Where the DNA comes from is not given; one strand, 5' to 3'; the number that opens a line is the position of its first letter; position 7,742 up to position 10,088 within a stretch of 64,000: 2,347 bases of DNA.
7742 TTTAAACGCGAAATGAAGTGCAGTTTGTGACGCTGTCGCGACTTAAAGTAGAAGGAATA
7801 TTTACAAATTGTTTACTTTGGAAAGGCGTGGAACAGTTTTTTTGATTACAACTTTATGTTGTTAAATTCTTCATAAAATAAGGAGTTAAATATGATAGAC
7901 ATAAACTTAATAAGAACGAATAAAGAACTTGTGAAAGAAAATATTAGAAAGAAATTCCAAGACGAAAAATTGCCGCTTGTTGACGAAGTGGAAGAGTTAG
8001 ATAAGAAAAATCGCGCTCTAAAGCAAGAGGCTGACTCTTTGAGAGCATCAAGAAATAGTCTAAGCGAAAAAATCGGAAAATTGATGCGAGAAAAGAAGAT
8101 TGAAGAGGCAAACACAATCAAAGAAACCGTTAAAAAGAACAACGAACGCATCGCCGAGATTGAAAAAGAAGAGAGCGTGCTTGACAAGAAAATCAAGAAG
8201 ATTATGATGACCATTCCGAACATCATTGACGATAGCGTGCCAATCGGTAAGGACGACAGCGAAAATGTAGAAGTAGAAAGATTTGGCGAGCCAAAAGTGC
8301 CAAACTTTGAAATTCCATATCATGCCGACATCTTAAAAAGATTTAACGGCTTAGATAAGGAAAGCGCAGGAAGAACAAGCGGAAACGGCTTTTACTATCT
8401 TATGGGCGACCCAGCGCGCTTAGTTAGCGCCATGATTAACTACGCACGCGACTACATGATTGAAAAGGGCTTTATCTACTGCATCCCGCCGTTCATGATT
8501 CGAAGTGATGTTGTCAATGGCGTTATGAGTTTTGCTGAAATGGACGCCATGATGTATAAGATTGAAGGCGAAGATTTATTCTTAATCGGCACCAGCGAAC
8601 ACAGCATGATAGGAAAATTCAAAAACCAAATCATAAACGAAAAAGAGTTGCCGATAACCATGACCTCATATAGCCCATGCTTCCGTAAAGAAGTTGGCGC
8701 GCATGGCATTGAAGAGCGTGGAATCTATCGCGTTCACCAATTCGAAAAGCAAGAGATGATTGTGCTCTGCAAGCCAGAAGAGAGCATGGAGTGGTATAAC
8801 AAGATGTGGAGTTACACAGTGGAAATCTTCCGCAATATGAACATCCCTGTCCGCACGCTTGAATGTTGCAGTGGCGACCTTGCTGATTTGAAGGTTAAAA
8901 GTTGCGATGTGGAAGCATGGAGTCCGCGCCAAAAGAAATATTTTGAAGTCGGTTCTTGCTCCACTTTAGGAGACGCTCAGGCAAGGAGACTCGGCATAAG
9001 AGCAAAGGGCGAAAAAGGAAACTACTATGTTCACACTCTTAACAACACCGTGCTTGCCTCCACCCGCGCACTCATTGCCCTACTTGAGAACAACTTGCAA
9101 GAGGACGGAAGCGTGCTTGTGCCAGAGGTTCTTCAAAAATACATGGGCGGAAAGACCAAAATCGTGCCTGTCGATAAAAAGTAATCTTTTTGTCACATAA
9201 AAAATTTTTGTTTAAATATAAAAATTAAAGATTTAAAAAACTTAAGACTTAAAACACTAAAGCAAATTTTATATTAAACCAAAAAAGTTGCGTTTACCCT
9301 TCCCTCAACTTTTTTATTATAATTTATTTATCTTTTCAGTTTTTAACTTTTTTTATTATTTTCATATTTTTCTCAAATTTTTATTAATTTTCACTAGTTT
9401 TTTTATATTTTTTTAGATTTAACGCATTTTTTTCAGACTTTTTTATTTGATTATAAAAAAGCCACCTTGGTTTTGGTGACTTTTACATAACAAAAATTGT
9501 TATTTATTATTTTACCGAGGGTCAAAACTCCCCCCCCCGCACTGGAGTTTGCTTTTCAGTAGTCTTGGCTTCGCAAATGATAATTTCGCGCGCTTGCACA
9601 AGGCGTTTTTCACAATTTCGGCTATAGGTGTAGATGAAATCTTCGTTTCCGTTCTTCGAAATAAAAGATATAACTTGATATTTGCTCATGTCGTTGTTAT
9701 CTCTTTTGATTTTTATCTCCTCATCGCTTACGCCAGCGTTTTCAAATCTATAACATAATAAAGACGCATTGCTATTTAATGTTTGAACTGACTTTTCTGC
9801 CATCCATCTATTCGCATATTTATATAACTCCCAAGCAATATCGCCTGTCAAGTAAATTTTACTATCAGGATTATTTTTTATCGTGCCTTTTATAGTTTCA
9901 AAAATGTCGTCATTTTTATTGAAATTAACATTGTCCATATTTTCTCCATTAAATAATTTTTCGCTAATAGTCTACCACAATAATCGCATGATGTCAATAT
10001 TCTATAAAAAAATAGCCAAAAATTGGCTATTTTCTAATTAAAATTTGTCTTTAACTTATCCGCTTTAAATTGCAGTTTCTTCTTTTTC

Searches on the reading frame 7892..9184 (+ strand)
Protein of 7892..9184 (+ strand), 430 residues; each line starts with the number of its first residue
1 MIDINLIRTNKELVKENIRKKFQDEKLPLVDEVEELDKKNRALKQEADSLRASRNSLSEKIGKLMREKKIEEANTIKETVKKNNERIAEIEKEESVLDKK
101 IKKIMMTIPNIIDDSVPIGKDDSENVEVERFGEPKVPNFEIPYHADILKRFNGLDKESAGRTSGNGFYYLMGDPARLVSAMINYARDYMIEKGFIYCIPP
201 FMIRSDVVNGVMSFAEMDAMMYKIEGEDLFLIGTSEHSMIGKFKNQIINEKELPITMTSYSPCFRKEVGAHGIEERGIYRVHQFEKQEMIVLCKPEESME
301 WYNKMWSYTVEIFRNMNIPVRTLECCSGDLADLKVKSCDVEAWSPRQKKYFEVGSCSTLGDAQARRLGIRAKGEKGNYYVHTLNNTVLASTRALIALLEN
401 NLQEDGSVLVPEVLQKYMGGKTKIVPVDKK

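Call 67: find_encoding_contigs(protein=window:7892-9184:+, flank=2500, max_places=10)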
Protein window:7892-9184:+ (430 aa): 3 contigs read that carry it; 3 places shown.
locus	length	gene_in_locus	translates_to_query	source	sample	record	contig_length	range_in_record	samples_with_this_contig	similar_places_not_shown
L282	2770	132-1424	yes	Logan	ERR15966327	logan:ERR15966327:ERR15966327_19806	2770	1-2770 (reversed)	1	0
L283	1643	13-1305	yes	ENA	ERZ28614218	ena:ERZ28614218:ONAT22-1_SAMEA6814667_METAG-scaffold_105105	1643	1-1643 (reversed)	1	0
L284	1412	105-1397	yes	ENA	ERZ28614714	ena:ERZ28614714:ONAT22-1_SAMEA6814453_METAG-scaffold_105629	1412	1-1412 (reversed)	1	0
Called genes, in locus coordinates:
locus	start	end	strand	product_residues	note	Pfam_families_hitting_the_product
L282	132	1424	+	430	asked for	PF02403:Seryl_tRNA_N, PF00587:tRNA-synt_2b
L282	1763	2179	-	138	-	-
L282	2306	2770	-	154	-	?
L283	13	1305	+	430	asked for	PF02403:Seryl_tRNA_N, PF00587:tRNA-synt_2b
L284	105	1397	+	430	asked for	PF02403:Seryl_tRNA_N, PF00587:tRNA-synt_2b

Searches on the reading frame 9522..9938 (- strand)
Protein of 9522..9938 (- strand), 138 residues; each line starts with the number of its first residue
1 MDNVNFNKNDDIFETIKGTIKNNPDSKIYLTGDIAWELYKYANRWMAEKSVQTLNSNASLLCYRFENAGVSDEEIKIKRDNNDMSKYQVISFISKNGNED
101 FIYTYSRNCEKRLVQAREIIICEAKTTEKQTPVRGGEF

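Call 6: search_protein_families(library=pfam, proteins=[window:9522-9938:-], max_evalue=0.1)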
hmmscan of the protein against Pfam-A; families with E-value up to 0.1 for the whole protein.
window:9522-9938:- (138 aa): 1 family
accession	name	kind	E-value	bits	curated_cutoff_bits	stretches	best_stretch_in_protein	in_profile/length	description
PF10789.14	Phage_RpbA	-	0.097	13.2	25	0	48-122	32-106/108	Phage RNA polymerase binding, RpbA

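Call 7: search_protein_families(library=phrogs, proteins=[window:9522-9938:-], max_evalue=0.1)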
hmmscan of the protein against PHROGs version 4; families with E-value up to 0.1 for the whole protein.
window:9522-9938:- (138 aa): 2 families
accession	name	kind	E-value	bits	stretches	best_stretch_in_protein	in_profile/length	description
phrog_15223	-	other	0.03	15.2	1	61-102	41-81/199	protease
phrog_1285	-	DNA, RNA and nucleotide metabolism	0.091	13.5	0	48-127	43-123/127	RNA polymerase binding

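Call 26: find_encoding_contigs(protein=window:9522-9938:-, flank=5000, max_places=10)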
Protein window:9522-9938:- (138 aa): 1 contig read that carries it; 1 place shown.
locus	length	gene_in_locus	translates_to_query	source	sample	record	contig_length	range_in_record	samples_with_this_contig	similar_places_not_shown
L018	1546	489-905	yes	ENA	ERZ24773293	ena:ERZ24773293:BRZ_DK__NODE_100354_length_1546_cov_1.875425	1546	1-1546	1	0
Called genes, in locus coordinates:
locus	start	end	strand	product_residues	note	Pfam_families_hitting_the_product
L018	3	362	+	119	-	?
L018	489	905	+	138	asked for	-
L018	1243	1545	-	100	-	?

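Call 55: search_protein_families(library=padloc, proteins=[window:9522-9938:-], max_evalue=0.1)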
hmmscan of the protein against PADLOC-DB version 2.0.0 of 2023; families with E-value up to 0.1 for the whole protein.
window:9522-9938:- (138 aa): 0 families

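Call 56: search_protein_families(library=ncbifam, proteins=[window:9522-9938:-], max_evalue=0.1)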
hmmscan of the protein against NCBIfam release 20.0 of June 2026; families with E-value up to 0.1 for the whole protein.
window:9522-9938:- (138 aa): 0 families
